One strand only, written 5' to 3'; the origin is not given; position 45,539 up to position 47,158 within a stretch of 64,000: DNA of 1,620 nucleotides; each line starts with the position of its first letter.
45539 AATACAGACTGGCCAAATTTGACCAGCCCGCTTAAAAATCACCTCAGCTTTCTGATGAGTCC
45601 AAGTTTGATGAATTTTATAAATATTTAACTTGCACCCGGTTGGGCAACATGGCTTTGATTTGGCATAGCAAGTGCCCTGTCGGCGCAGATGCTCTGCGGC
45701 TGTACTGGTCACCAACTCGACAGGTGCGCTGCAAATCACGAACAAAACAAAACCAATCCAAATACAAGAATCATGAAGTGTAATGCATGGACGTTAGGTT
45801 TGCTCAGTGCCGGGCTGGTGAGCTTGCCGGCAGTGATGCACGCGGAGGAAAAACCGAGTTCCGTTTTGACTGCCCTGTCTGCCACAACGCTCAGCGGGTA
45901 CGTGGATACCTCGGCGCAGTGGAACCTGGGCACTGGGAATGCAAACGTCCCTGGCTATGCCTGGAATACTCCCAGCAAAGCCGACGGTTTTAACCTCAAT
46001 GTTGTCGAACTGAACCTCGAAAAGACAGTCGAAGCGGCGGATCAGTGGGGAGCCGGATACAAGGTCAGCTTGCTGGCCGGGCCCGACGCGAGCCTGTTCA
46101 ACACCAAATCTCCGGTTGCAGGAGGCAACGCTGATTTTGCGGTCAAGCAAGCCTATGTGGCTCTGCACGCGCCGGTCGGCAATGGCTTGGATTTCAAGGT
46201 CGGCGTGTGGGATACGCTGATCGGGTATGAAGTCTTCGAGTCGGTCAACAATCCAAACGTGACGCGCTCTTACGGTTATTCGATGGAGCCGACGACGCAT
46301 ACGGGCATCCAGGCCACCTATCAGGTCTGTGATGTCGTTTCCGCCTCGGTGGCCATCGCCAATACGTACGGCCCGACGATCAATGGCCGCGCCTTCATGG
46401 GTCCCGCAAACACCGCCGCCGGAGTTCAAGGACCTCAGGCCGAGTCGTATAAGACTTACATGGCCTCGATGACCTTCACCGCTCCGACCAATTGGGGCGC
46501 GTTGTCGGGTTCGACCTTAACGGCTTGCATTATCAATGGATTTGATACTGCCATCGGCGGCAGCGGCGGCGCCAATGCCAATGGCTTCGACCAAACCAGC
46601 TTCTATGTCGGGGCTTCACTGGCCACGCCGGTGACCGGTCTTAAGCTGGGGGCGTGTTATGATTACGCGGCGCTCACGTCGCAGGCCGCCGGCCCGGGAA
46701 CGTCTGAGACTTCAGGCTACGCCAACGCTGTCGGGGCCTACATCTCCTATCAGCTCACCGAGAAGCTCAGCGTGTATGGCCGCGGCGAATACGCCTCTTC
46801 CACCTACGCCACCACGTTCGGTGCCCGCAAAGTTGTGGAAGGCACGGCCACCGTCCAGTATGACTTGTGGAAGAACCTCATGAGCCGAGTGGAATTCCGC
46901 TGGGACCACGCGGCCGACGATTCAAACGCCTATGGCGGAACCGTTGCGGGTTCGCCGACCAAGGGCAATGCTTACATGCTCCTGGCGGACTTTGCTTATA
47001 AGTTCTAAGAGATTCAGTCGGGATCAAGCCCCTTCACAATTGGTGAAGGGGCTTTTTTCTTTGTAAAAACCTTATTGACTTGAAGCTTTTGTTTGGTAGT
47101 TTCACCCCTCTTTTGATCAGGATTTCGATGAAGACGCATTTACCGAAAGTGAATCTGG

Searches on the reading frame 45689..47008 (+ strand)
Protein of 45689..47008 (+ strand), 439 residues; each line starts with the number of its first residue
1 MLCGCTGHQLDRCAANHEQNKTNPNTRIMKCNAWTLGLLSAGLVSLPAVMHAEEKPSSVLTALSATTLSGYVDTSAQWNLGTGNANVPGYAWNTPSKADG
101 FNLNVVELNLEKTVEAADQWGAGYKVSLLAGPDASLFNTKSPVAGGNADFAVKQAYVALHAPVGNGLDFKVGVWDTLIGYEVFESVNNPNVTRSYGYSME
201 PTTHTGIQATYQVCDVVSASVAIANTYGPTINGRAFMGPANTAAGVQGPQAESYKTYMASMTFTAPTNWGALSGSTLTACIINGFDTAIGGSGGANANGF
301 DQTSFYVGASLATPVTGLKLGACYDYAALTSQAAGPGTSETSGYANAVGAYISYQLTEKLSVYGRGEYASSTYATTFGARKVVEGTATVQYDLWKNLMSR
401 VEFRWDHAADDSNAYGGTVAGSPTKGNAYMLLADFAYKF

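Call 18: search_protein_families(library=pfam, proteins=[window:45689-47008:+], max_evalue=0.001)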
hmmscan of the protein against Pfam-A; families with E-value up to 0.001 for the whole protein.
window:45689-47008:+ (439 aa): 2 families
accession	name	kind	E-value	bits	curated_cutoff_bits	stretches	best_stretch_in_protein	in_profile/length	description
PF07642.17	BBP2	-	7.8e-43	147.4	26.2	1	67-439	3-339/339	Putative beta-barrel porin-2, OmpL-like. bbp2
PF07437.17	YfaZ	-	8.6e-06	25.9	23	1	341-404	92-153/180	YfaZ precursor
